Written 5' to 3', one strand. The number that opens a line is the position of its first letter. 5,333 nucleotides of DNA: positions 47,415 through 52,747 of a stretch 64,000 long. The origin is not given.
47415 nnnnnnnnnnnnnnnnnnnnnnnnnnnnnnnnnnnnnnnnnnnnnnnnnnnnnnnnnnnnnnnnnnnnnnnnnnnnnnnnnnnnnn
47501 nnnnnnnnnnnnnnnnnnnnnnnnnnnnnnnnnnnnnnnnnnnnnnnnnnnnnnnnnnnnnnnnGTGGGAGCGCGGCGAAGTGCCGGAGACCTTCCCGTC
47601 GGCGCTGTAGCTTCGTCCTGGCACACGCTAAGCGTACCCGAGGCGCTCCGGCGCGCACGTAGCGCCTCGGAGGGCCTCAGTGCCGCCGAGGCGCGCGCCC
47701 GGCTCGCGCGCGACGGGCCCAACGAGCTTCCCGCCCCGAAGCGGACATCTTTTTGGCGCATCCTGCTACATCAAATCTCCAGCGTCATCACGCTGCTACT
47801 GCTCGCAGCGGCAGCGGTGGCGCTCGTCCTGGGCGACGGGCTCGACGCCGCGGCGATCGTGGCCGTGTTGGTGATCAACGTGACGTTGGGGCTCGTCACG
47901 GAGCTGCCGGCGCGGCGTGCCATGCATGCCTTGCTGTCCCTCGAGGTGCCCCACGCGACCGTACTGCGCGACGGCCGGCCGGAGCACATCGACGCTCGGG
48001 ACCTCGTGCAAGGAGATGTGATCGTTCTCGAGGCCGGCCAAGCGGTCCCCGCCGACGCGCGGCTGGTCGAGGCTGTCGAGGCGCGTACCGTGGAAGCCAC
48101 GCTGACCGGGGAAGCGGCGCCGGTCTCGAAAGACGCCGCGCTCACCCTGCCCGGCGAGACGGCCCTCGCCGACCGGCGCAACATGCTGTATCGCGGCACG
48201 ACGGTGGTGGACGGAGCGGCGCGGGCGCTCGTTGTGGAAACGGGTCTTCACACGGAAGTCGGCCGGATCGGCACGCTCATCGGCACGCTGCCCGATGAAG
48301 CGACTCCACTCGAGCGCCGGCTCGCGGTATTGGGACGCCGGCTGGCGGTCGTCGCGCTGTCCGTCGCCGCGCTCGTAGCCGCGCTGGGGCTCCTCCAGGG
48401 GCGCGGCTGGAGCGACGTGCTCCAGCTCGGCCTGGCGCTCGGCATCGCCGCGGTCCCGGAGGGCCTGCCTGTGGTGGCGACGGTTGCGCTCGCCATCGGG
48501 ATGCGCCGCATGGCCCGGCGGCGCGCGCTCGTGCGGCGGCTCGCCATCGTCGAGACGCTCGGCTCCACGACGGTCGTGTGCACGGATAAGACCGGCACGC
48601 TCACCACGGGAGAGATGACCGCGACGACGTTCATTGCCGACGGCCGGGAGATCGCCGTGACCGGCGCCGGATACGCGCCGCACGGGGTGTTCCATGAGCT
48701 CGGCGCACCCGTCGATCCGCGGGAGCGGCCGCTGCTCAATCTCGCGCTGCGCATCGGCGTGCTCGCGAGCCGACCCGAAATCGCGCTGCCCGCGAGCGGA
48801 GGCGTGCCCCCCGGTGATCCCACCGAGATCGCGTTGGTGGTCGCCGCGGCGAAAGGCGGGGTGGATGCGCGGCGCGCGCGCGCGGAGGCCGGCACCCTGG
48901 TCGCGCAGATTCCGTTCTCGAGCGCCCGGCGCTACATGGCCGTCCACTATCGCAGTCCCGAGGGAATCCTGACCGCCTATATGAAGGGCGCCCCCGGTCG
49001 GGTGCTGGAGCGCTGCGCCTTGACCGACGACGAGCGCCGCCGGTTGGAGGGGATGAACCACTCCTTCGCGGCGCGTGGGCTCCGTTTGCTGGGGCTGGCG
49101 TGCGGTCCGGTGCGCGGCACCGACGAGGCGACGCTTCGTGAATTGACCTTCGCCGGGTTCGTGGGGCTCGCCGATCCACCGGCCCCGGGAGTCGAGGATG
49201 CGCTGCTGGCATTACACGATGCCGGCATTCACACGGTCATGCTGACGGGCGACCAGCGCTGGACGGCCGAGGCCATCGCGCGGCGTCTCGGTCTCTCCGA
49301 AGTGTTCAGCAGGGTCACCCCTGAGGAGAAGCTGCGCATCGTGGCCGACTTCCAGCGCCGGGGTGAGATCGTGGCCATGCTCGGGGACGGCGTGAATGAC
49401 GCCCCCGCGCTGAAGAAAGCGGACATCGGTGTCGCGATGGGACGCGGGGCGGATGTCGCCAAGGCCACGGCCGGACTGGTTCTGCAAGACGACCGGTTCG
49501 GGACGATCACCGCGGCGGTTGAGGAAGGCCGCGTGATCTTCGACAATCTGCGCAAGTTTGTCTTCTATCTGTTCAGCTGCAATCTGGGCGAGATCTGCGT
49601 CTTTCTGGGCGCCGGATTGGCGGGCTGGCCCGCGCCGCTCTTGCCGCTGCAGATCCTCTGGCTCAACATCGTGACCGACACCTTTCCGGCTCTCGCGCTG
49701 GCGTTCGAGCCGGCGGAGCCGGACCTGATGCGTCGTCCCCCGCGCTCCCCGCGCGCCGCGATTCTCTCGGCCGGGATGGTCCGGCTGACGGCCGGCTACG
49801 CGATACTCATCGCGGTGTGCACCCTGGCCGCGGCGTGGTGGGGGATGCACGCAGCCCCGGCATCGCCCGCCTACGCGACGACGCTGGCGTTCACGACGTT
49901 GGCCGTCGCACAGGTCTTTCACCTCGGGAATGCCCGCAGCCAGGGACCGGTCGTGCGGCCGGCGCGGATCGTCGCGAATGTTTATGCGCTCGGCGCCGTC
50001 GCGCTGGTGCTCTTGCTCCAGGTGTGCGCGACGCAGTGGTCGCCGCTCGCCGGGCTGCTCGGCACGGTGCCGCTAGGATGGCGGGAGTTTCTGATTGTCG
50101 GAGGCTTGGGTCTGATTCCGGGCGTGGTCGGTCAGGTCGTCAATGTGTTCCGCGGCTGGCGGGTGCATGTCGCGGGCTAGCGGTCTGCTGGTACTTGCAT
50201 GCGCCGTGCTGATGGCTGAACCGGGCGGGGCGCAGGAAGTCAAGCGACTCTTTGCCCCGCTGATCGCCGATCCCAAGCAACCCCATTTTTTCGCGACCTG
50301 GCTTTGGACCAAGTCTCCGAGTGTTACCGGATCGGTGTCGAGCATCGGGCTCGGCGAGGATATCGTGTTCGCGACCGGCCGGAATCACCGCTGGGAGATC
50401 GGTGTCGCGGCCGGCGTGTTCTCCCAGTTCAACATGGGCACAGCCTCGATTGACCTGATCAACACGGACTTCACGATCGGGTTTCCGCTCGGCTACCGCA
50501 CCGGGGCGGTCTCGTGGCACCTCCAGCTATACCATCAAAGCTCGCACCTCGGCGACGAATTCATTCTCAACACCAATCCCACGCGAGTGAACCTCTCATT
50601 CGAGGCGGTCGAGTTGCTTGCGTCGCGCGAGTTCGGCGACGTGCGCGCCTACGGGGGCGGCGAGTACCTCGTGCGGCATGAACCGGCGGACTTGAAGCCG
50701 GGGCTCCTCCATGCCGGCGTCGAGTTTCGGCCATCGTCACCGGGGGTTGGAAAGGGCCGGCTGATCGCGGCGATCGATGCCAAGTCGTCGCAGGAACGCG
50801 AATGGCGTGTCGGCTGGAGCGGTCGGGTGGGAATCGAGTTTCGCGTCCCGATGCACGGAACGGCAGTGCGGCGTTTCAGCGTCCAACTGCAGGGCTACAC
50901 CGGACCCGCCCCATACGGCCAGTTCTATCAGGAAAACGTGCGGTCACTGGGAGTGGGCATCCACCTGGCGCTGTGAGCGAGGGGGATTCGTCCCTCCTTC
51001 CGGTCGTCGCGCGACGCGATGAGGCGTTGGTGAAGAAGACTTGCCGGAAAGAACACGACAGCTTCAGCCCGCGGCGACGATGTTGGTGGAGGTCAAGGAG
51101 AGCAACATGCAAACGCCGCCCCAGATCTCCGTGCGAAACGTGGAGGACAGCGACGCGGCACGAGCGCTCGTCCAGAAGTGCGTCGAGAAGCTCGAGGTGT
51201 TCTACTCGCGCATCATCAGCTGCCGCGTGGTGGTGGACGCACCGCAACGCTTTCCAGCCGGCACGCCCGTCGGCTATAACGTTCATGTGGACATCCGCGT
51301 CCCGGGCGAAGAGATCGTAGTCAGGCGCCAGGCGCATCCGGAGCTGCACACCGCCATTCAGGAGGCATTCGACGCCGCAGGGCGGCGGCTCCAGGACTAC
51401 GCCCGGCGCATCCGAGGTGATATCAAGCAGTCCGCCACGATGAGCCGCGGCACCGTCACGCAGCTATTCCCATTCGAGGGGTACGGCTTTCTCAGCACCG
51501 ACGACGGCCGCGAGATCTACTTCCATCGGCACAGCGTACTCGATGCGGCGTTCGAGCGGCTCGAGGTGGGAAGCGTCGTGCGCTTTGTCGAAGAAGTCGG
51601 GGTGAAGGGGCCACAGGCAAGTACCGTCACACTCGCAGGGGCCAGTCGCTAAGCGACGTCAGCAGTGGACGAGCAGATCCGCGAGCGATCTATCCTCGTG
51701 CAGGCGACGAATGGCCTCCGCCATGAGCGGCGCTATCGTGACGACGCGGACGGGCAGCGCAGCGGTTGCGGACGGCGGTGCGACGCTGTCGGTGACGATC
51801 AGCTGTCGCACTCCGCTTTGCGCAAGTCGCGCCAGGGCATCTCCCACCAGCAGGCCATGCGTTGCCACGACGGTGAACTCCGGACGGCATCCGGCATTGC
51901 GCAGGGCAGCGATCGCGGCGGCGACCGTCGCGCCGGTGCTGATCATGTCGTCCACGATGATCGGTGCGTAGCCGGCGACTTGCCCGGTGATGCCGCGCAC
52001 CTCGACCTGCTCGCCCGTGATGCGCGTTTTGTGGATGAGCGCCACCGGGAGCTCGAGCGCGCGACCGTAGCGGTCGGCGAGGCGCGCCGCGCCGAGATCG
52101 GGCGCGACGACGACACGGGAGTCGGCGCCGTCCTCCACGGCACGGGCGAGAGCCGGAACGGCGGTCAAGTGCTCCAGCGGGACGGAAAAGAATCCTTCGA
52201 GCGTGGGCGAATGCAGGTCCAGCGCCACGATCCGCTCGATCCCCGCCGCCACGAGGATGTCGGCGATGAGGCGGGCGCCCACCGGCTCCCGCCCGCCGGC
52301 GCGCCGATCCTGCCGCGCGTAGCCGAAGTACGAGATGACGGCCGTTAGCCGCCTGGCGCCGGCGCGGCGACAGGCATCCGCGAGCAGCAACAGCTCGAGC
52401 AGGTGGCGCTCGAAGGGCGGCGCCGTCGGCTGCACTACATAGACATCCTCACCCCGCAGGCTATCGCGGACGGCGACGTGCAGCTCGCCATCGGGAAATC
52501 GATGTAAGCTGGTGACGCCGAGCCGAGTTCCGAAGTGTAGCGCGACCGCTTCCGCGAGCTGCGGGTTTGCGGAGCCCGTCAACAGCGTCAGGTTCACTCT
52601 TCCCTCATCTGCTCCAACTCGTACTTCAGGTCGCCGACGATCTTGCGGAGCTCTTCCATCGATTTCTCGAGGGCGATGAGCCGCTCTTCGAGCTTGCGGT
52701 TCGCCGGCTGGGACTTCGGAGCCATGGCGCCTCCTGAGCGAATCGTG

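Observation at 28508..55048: ~27-kb block resembling a low-oxygen / dormancy-type regulon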

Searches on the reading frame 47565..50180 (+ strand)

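Call 5: search_protein_families(library=pfam, proteins=[window:47565-50180:+], max_evalue=0.001)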
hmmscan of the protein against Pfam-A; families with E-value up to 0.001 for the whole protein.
window:47565-50180:+ (871 aa): 7 families
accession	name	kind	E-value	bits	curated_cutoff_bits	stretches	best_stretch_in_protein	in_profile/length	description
PF00689.26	Cation_ATPase_C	-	2e-46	158.4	27.3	1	689-861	1-174/175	Cation transporting ATPase, C-terminus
PF00122.25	E1-E2_ATPase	-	5.9e-46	156.7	28.1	1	126-319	2-181/181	E1-E2 ATPase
PF00702.32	Hydrolase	-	2.1e-21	77.6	26.4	1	337-620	3-191/191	haloacid dehalogenase-like hydrolase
PF00690.31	Cation_ATPase_N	-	7.2e-19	67.7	20.4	1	19-86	1-69/69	Cation transporter/ATPase, N-terminus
PF13246.12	Cation_ATPase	-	5.5e-15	55.6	21.7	1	417-485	21-89/91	Cation transport ATPase (P-type)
PF12710.13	HAD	-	5e-06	27.5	27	1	452-617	13-189/189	haloacid dehalogenase-like hydrolase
PF08282.18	Hydrolase_3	-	1.9e-05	25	20.9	1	599-642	202-245/255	haloacid dehalogenase-like hydrolase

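Call 47: search_protein_families(library=ncbifam, proteins=[window:47565-50180:+], max_evalue=0.00001)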
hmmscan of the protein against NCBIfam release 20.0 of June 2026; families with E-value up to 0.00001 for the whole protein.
window:47565-50180:+ (871 aa): 20 families
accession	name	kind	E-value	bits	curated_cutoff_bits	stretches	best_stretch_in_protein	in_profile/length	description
TIGR01522.1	ATPase-IIA2_Ca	equivalog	7.4e-168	560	798.3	2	20-578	5-540/854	calcium-transporting P-type ATPase, PMR1-type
TIGR01116.1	ATPase-IIA1_Ca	equivalog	1.7e-152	509.3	703.4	1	69-848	3-783/799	calcium-translocating P-type ATPase, SERCA-type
TIGR01523.1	ATPase-IID_K-Na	equivalog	1.1e-129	433.8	645.05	4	32-236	21-227/997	potassium/sodium efflux P-type ATPase, fungal-type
TIGR01106.1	ATPase-IIC_X-K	subfamily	1.7e-116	390.3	946.1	3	19-485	17-493/997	Na,H/K antiporter P-type ATPase subunit alpha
TIGR01647.1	ATPase-IIIA_H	equivalog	5e-106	355.6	615.5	3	37-355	1-306/755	plasma-membrane proton-efflux P-type ATPase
TIGR01517.1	ATPase-IIB_Ca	equivalog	1.1e-105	354.8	507.05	3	580-859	607-876/882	calcium-translocating P-type ATPase, PMCA-type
TIGR01494.1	ATPase_P-type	subfamily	2.1e-89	300.2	62.3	2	441-692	251-472/478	HAD-IC family P-type ATPase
TIGR01524.1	ATPase-IIIB_Mg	equivalog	7.2e-86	288.8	610.75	3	29-356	25-357/867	magnesium-translocating P-type ATPase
NF011702.0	PRK15122.1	subfamily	5.4e-77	259.6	975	3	23-351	35-389/907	magnesium-translocating P-type ATPase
TIGR01525.1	ATPase-IB_hvy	subfamily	1e-71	242.5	346.25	2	526-678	375-529/560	heavy metal translocating P-type ATPase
TIGR01512.1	ATPase-IB2_Cd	subfamily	1.4e-58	198.9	313.5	2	525-659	312-443/494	cadmium family heavy metal-translocating P-type ATPase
NF008262.1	PRK11033.1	equivalog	5.6e-54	183.8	1005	2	525-706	546-714/731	zinc/cadmium/mercury/lead-transporting ATPase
TIGR01657.1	P-ATPase-V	hypoth_equivalog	7e-51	172.8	618.25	3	31-351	133-464/1055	ATP13A2 family polyamine export P-type ATPase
TIGR01511.1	ATPase-IB1_Cu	subfamily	8.4e-51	173.4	397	2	529-681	360-508/542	copper-translocating P-type ATPase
NF033775.1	P_type_ZntA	exception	6.8e-49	166.8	1240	2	526-706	548-715/732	Zn(II)/Cd(II)/Pb(II) translocating P-type ATPase ZntA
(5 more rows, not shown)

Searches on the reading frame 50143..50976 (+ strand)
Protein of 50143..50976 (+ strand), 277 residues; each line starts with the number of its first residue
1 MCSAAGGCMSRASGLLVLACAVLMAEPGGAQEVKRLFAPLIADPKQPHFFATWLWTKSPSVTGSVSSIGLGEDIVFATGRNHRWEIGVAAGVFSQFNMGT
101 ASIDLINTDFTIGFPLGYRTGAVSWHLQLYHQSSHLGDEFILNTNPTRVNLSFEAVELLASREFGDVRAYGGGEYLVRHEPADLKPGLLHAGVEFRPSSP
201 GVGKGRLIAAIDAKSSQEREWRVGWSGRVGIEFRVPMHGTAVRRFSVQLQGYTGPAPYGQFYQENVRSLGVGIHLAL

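Call 6: search_protein_families(library=pfam, proteins=[window:50143-50976:+], max_evalue=0.001)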
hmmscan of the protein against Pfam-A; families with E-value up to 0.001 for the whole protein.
window:50143-50976:+ (277 aa): 1 family
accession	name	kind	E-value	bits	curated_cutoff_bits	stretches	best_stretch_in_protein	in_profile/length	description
PF06727.17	DUF1207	-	4.3e-53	181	22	1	34-275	91-340/342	Protein of unknown function (DUF1207)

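Call 47: search_protein_families(library=ncbifam, proteins=[window:50143-50976:+], max_evalue=0.00001)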
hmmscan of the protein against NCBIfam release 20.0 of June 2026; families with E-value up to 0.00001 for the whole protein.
window:50143-50976:+ (277 aa): 0 families

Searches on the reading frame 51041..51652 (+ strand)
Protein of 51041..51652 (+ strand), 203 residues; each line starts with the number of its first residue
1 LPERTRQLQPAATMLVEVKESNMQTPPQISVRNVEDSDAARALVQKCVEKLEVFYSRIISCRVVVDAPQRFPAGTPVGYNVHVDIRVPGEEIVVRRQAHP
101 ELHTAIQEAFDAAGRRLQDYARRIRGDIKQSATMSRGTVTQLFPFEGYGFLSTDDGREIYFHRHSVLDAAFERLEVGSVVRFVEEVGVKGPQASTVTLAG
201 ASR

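Call 6: search_protein_families(library=pfam, proteins=[window:51041-51652:+], max_evalue=0.001)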
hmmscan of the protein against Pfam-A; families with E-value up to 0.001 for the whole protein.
window:51041-51652:+ (203 aa): 2 families
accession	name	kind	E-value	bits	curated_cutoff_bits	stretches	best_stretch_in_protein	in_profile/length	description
PF02482.25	Ribosomal_S30AE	-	1.4e-13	51.8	23.7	1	28-125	2-88/88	Sigma 54 modulation protein / S30EA ribosomal protein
PF00313.28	CSD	-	7.4e-10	39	27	1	136-198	2-65/66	'Cold-shock' DNA-binding domain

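Call 8: find_encoding_contigs(protein=window:51041-51652:+, flank=10000, max_places=6)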
Protein window:51041-51652:+ (203 aa): no gene with exactly this product is on record in the collection.

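Call 28: find_related_loci(query=window:51080-51649:+, collection=metagenome_contigs, flank=10000)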
Query seq(190 aa) (190 aa) in metagenome_contigs; peptide patterns used: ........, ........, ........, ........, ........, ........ (x = any residue, [..] = any of these).
188 stretches matched a pattern; 8 encode a relative of the query (tblastn E <= 1e-3); 8 distinct loci.
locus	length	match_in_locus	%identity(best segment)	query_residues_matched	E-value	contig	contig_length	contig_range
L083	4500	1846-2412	94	1-189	3e-119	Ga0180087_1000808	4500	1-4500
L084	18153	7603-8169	93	1-189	4e-117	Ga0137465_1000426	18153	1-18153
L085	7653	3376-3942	91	1-189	5e-115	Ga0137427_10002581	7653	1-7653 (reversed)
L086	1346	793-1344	93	1-184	5e-124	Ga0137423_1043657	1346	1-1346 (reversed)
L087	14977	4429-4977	81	7-189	8e-99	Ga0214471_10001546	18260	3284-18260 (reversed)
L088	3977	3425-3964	50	6-186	7e-56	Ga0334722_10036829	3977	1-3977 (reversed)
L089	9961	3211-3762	48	10-187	5e-51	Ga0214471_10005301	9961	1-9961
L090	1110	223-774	49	10-187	2e-53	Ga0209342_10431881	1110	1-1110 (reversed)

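Call 47: search_protein_families(library=ncbifam, proteins=[window:51080-51652:+], max_evalue=0.00001)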
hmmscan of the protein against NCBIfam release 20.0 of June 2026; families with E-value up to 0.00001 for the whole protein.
window:51080-51652:+ (190 aa): 4 families
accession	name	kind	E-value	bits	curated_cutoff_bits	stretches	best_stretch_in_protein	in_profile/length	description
NF038236.1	retron_eff_Se72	equivalog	1.9e-08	34.1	82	1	124-184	1-60/62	retron Se72 family effector protein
NF049933.1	TransAntitermCspE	equivalog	2.7e-07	30.6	120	1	123-184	5-67/69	transcription antiterminator/RNA stability regulator CspE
NF007679.0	PRK10354.1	subfamily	1.8e-06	28.2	130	1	133-184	16-68/70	RNA chaperone/antiterminator CspA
TIGR00741.1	yfiA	equivalog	6.5e-06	26.5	40.9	1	16-112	5-96/102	ribosome hibernation-promoting factor, HPF/YfiA family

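Call 74: search_protein_representatives(protein=window:51080-51652:+)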
Query: 190 residues. Proteins with E-value up to 0.001 (for the whole library): 4381; up to 1e-10: 1360; up to 1e-30: 137. The best 150 are listed.
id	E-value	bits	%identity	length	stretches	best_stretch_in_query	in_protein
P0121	8.5e-60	217.8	58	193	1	11-187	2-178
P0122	4.9e-56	205.5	54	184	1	10-189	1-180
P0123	2.8e-49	183.5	51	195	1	10-190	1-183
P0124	2.0e-48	180.7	52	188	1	10-186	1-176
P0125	7.0e-47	175.7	47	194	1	10-187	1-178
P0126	4.9e-46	173.0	51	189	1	15-188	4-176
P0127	8.0e-44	165.8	54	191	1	12-187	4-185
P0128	2.1e-43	164.4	41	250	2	11-185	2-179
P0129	1.2e-42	161.9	48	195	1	12-188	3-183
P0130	2.5e-42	160.9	51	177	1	10-186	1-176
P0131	3.3e-42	160.5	50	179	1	15-188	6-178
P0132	3.7e-42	160.3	49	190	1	13-184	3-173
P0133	6.9e-42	159.5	49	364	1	10-186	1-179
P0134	1.5e-41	158.4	50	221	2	79-186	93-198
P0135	1.9e-41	158.0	48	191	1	11-186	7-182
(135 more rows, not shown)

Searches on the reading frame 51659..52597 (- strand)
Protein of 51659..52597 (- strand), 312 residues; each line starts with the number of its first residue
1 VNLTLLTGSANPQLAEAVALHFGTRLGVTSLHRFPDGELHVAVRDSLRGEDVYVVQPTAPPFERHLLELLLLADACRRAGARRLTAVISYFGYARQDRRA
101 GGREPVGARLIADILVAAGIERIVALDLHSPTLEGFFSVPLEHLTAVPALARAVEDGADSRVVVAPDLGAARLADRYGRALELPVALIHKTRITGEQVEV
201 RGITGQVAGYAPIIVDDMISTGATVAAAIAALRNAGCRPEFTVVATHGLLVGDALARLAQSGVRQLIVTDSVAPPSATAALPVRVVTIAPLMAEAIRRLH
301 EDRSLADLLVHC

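Call 6: search_protein_families(library=pfam, proteins=[window:51659-52597:-], max_evalue=0.001)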
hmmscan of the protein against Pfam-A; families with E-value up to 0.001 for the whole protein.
window:51659-52597:- (312 aa): 3 families
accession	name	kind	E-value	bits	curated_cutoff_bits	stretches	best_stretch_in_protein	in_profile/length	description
PF13793.12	Pribosyltran_N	-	2.5e-40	137.4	25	1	4-119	2-117/117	N-terminal domain of ribose phosphate pyrophosphokinase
PF14572.12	Pribosyl_synth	-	1.7e-18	67.7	27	1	203-308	77-182/184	Phosphoribosyl synthetase-associated domain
PF00156.33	Pribosyltran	-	2.8e-11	43.4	26.3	1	155-240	24-117/158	Phosphoribosyl transferase domain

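Call 11: find_encoding_contigs(protein=window:51659-52597:-, flank=10000, max_places=6)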
Protein window:51659-52597:- (312 aa): no gene with exactly this product is on record in the collection.
